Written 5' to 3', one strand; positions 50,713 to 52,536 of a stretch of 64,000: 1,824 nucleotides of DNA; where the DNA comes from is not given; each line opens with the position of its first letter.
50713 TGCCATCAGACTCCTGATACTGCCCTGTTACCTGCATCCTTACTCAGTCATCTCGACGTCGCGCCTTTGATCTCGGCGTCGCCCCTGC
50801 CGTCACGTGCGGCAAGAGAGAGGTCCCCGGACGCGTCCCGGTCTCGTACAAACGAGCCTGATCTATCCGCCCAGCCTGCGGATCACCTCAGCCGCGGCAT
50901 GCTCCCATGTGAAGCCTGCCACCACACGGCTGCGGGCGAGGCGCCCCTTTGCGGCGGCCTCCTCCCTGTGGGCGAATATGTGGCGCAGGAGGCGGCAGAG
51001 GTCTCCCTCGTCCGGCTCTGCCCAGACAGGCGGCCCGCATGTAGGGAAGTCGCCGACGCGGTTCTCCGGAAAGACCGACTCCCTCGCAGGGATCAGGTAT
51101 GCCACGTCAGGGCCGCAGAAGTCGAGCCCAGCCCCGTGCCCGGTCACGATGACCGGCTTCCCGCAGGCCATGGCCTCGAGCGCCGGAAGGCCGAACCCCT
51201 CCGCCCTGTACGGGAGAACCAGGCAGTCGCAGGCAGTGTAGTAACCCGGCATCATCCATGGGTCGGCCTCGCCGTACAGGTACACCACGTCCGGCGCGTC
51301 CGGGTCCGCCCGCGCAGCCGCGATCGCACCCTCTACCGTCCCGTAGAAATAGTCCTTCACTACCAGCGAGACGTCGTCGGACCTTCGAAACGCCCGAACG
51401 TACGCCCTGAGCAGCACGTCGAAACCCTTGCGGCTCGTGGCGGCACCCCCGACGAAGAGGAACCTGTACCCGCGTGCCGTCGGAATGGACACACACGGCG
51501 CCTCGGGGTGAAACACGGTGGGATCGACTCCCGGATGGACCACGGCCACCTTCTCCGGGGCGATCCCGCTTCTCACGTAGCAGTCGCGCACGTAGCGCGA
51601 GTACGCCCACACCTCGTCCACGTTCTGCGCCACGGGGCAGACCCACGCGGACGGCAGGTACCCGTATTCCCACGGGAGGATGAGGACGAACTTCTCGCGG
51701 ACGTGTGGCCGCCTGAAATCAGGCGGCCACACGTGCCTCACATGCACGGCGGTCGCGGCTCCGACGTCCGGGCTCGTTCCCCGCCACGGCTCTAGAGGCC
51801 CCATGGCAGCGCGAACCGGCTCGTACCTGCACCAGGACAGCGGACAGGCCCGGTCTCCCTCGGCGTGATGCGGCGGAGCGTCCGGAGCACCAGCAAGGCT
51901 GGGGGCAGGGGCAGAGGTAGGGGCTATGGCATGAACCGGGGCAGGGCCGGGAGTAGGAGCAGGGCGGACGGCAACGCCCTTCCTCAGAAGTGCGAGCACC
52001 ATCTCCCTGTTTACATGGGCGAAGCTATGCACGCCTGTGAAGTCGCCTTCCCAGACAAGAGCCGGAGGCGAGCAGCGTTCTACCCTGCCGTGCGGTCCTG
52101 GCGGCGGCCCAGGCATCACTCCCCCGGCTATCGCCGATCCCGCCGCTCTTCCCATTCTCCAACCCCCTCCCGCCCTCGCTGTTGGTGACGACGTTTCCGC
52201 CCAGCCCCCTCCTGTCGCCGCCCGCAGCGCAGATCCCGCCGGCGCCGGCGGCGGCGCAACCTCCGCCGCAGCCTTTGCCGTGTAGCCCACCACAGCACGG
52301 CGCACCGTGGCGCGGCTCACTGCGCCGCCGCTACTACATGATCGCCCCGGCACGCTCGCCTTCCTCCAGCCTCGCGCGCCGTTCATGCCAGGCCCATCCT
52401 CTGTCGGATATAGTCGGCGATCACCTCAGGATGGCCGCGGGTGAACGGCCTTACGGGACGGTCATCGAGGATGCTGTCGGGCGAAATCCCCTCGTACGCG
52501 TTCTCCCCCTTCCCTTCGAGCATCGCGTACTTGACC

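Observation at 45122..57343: Glycosyltransferase cluster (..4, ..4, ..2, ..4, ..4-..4 fusion) interleaved with DUF3794 genes and near GDP-sugar synthesis genes: candidate spore-surface glycan locus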

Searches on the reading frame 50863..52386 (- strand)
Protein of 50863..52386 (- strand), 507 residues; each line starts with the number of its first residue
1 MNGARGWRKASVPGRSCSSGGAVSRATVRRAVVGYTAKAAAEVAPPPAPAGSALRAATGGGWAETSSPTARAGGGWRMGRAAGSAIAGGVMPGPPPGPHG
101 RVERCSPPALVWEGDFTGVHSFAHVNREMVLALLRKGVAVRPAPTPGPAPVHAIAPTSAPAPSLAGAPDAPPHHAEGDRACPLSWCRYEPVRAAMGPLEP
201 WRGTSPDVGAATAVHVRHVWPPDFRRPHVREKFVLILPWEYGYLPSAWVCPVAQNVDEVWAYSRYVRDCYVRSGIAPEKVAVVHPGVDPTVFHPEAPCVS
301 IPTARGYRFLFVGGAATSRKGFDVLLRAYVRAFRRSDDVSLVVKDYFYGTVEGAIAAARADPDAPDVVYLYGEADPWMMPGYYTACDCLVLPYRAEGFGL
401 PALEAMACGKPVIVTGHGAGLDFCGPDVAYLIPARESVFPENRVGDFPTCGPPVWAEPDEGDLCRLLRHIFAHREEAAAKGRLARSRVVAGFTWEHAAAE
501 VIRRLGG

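Call 4: search_protein_families(library=pfam, proteins=[window:50863-52386:-], max_evalue=0.01)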
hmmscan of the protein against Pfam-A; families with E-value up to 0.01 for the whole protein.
window:50863-52386:- (507 aa): 5 families
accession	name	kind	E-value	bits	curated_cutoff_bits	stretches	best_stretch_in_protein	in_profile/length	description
PF13692.12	Glyco_trans_1_4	-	4.1e-17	63.2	27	1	308-424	3-115/142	Glycosyl transferases group 1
PF00534.26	Glycos_transf_1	-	9.3e-16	58.3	26.4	1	308-428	16-135/172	Glycosyl transferases group 1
PF20706.3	GT4-conflict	-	2.9e-14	53.3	26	1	274-500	168-384/385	Family 4 Glycosyltransferase in conflict systems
PF13439.12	Glyco_transf_4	-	1.8e-06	28.5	28.5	1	214-290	100-169/170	Glycosyltransferase Family 4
PF13524.12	Glyco_trans_1_2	-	0.0002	21.7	25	1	400-502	65-143/144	Glycosyl transferase-like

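Call 6: search_protein_families(library=ncbifam, proteins=[window:50863-52386:-], max_evalue=0.001)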
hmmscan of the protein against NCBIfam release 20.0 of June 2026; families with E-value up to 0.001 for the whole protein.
window:50863-52386:- (507 aa): 9 families
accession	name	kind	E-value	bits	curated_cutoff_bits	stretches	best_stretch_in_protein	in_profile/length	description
NF053787.1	GlcN_PG_synth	equivalog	1.5e-11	43.7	480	1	248-421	136-297/361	N-acetylglucosaminyl phosphatidylglycerol synthase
TIGR04047.1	MSMEG_0565_glyc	hypoth_equivalog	3.9e-11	42.7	259.85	1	305-415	192-306/373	MSMEG_0565 family glycosyltransferase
NF041876.1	EPS_EpsE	equivalog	7.1e-11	42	400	1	275-420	183-330/389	exopolysaccharide biosynthesis GT4 family glycosyltransferase EpsE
TIGR03088.1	stp2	hypoth_equivalog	8.8e-11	41.4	409.05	1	274-422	156-309/374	TIGR03088 family PEP-CTERM/XrtA system glycosyltransferase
TIGR03449.1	mycothiol_MshA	equivalog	2.7e-10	39.7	462.5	1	274-418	184-336/406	D-inositol-3-phosphate glycosyltransferase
TIGR02149.1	glgA_Coryne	subfamily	5.5e-10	38.9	302.4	1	242-501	130-383/391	glycogen synthase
NF012028.0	PRK15484.1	subfamily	5.7e-07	29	618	1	263-423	147-315/380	lipopolysaccharide N-acetylglucosaminyltransferase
TIGR03999.1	thiol_BshA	equivalog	1.4e-05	24.2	273.7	1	382-418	269-305/375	N-acetyl-alpha-D-glucosaminyl L-malate synthase BshA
TIGR04063.1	stp3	hypoth_equivalog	9.8e-05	21.4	442.05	1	252-415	154-324/397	TIGR04063 family PEP-CTERM/XrtA system glycosyltransferase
